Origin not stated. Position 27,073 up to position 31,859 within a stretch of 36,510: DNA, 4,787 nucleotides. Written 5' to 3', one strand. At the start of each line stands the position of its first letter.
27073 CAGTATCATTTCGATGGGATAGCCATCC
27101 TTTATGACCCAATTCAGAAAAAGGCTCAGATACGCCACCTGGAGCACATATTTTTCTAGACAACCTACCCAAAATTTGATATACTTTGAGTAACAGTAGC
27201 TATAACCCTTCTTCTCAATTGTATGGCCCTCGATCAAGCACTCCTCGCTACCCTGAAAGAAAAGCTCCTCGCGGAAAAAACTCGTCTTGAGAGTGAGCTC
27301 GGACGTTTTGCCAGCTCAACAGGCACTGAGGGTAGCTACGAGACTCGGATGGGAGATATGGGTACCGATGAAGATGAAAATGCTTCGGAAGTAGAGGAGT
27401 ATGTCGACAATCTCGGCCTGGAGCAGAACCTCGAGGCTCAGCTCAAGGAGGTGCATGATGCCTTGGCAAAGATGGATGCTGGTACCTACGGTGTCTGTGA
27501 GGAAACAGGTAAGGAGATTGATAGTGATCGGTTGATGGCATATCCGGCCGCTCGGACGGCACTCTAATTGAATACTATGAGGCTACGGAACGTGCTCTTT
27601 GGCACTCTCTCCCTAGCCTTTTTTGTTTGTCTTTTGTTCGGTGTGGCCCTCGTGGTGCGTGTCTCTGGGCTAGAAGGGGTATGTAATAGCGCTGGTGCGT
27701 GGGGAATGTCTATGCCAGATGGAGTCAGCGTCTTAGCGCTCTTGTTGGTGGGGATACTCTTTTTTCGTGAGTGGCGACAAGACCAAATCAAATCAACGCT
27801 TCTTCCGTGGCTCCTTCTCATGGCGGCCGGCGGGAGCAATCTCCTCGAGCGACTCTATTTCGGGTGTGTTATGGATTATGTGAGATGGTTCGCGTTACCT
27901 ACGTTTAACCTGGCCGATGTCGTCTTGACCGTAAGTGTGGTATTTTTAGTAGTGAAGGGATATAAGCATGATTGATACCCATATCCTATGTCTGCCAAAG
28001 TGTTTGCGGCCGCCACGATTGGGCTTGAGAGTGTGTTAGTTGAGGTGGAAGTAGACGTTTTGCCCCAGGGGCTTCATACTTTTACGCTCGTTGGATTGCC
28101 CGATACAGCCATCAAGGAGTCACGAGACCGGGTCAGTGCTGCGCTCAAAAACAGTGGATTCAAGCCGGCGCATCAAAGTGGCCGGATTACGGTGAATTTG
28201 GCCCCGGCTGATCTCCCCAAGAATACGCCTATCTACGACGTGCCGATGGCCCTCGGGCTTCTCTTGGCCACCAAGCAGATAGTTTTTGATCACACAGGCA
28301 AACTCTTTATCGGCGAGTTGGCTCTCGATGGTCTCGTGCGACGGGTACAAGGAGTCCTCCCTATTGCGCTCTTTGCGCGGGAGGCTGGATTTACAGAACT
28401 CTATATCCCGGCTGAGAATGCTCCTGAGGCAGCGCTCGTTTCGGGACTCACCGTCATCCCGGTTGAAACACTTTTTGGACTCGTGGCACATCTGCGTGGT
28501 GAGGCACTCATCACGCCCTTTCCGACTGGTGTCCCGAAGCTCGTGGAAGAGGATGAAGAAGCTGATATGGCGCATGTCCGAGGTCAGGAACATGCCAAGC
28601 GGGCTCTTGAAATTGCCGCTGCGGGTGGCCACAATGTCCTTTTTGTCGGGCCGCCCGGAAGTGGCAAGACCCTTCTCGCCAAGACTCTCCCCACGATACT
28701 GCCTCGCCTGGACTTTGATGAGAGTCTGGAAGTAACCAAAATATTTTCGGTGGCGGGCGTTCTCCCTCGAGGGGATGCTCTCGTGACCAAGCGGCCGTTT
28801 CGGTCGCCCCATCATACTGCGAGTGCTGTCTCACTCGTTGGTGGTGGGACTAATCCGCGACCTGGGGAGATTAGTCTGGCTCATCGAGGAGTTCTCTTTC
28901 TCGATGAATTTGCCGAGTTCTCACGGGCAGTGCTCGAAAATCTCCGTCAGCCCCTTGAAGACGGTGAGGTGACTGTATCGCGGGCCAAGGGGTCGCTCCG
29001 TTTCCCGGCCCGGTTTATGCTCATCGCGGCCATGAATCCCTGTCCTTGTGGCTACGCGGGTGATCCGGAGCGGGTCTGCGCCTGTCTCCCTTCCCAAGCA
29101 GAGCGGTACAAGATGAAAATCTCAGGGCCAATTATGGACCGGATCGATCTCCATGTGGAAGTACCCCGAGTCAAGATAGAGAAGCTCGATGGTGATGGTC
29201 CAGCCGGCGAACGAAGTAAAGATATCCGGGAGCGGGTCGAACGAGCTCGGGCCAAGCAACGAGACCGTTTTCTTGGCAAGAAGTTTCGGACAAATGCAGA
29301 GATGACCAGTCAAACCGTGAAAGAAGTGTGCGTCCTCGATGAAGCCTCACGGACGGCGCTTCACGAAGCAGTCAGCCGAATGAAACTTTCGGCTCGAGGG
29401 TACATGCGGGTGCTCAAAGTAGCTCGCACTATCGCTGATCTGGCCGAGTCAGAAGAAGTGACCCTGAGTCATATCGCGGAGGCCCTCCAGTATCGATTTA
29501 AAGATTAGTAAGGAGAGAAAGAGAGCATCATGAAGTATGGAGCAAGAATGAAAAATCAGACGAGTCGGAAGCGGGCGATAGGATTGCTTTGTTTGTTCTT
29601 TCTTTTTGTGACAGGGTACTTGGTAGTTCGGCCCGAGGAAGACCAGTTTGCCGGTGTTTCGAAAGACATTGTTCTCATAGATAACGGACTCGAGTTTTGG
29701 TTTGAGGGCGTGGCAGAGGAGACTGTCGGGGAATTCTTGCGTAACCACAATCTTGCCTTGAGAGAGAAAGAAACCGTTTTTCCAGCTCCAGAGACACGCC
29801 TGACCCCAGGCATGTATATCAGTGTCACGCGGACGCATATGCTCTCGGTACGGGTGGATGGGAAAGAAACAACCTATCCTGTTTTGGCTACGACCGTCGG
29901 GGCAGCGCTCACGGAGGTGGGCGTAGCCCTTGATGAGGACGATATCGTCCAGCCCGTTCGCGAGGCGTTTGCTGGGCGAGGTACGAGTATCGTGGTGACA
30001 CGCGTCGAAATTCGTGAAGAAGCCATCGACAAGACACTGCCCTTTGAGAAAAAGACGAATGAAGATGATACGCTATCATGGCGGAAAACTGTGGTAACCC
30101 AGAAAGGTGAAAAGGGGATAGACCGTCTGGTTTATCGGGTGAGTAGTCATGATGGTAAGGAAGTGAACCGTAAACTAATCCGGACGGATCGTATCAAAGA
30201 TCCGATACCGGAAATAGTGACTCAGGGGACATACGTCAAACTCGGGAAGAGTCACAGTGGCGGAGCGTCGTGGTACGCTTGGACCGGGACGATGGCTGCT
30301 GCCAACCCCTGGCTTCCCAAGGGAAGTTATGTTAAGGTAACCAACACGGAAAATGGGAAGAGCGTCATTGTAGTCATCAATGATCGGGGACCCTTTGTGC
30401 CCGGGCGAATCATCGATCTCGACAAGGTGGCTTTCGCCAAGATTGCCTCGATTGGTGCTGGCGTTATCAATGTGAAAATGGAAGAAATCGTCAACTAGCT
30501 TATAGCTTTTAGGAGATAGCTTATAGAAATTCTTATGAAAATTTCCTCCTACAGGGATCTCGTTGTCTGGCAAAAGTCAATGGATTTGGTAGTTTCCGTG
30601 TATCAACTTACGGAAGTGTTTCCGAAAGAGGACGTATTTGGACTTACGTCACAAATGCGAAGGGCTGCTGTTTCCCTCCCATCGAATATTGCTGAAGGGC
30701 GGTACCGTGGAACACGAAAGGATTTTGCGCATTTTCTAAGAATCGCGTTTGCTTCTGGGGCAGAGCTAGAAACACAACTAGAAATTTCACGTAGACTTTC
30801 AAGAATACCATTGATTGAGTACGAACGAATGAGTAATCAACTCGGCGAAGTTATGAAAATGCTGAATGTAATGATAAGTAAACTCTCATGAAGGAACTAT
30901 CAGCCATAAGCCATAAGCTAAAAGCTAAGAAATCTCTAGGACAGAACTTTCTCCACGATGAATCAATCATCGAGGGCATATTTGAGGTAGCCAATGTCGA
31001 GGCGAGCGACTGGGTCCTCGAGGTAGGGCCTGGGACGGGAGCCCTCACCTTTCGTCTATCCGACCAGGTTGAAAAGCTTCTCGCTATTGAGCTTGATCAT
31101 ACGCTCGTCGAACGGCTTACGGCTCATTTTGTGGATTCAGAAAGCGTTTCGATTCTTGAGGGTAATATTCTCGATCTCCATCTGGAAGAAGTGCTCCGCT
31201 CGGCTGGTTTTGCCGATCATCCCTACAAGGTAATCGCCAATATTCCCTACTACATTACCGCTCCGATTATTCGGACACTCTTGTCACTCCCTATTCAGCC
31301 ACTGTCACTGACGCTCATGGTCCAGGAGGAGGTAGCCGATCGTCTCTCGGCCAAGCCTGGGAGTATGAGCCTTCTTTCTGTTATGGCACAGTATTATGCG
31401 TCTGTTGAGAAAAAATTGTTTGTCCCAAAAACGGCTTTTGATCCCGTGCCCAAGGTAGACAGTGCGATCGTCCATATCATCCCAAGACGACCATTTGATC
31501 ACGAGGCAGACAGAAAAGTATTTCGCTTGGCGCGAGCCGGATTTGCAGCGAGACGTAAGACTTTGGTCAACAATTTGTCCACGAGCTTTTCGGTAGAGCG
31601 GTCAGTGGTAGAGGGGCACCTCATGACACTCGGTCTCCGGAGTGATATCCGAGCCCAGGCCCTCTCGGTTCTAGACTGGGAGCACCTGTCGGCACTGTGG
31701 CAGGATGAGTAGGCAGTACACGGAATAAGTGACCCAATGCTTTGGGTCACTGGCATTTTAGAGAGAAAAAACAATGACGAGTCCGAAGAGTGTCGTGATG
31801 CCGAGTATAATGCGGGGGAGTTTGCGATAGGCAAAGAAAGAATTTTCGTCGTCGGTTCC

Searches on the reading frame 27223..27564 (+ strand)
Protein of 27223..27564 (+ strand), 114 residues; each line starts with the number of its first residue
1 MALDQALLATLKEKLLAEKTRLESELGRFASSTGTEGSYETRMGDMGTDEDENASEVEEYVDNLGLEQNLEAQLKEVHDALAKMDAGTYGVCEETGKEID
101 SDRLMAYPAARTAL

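Call 81: search_protein_families(library=pfam, proteins=[window:27223-27564:+], max_evalue=0.1)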
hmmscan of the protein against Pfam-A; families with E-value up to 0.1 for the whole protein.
window:27223-27564:+ (114 aa): 1 family
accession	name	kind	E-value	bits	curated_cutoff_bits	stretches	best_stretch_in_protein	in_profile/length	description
PF01258.23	zf-dskA_traR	-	9.3e-07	29.2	24.9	1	87-111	1-25/36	Prokaryotic dksA/traR C4-type zinc finger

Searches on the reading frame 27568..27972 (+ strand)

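Call 11: search_protein_families(library=pfam, proteins=[window:27568-27972:+], max_evalue=0.001)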
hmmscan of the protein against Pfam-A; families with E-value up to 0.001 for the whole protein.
window:27568-27972:+ (135 aa): 1 family
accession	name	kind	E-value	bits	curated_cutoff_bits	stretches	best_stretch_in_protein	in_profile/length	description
PF01252.23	Peptidase_A8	-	1.8e-12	48.1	25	1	34-130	34-139/142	Signal peptidase (SPase) II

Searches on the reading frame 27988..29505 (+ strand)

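Call 11: search_protein_families(library=pfam, proteins=[window:27988-29505:+], max_evalue=0.001)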
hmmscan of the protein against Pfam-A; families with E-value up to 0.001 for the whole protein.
window:27988-29505:+ (506 aa): 11 families
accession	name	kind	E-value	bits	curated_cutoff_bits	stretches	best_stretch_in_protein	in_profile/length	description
PF01078.27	Mg_chelatase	-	5.9e-96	320.2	20.3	1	193-399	1-206/207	Magnesium chelatase, subunit ChlI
PF13541.12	ChlI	-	4.5e-38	130.3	27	1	20-144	1-121/121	Subunit ChlI of Mg-chelatase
PF13335.12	Mg_chelatase_C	-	1e-31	109.8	26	1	407-503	1-94/94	Magnesium chelatase, subunit ChlI C-terminal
PF07728.20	AAA_5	-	3.7e-11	43.6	22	1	299-353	66-125/139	AAA domain (dynein-related subfamily)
PF00493.29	MCM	-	1.4e-08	34.6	23.3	1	292-357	114-179/224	MCM P-loop domain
PF00158.32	Sigma54_activat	-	1.2e-06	28.7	20.2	0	286-349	80-141/168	Sigma-54 interaction domain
PF05362.19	Lon_C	-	2.2e-05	24.5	21.1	1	28-148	52-176/205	Lon protease (S16) C-terminal proteolytic domain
PF13401.12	AAA_22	-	3.3e-05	24.7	27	0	217-321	8-106/130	AAA domain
PF05496.18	RuvB_N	-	9.4e-05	22.7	27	0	199-234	11-53/159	Holliday junction DNA helicase RuvB P-loop domain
PF00004.35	AAA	-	0.00012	23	21.2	0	217-238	1-22/131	ATPase family associated with various cellular activities (AAA)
PF20030.5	bpMoxR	-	0.00069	19.2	27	0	199-240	16-57/205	MoxR domain in the MoxR-vWA-beta-propeller ternary systems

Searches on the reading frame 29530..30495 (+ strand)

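Call 11: search_protein_families(library=pfam, proteins=[window:29530-30495:+], max_evalue=0.001)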
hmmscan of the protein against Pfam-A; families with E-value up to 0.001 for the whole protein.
window:29530-30495:+ (322 aa): 3 families
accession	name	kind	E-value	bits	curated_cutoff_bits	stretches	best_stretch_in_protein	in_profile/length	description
PF07501.17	G5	-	1.8e-17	63.8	23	1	163-234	3-74/75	G5 domain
PF03330.24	DPBB_1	-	4.3e-17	62.6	28.8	1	254-316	23-82/83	Lytic transglycolase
PF03990.20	DUF348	-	1.2e-12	47.8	24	1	106-142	2-38/41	G5-linked-Ubiquitin-like domain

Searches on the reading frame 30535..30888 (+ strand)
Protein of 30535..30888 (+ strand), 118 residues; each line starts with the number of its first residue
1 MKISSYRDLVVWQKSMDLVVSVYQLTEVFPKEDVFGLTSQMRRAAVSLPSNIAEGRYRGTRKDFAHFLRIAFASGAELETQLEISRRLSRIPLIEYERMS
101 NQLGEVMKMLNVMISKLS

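Call 81: search_protein_families(library=pfam, proteins=[window:30535-30888:+], max_evalue=0.1)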
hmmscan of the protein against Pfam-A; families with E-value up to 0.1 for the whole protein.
window:30535-30888:+ (118 aa): 2 families
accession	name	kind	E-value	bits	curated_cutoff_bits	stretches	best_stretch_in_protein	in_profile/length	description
PF05635.17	23S_rRNA_IVP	-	1.2e-36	125.6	33.8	1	7-111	1-105/106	23S rRNA-intervening sequence protein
PF22296.2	bAvd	-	1.4e-05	26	40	1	9-116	1-106/107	bAvd-like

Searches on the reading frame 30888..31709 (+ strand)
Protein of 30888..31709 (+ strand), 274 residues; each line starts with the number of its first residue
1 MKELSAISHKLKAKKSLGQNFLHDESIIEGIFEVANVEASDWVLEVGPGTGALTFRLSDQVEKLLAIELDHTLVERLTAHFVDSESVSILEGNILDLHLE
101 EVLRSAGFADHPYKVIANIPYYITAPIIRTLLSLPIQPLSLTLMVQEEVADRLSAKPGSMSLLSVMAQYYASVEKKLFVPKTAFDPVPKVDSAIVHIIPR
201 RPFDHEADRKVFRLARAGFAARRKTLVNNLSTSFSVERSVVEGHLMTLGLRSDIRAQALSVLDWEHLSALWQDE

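Call 11: search_protein_families(library=pfam, proteins=[window:30888-31709:+], max_evalue=0.001)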
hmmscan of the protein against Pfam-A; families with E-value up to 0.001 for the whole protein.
window:30888-31709:+ (274 aa): 3 families
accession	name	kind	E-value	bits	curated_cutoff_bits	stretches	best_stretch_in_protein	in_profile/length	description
PF00398.26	RrnaAD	-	5e-55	186.9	24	1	12-264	3-254/263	Ribosomal RNA adenine dimethylase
PF13649.12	Methyltransf_25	-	7.4e-05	23.8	27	1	43-101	1-62/97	Methyltransferase domain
PF08241.18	Methyltransf_11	-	0.00037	21.5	21.2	1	44-101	1-58/95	Methyltransferase domain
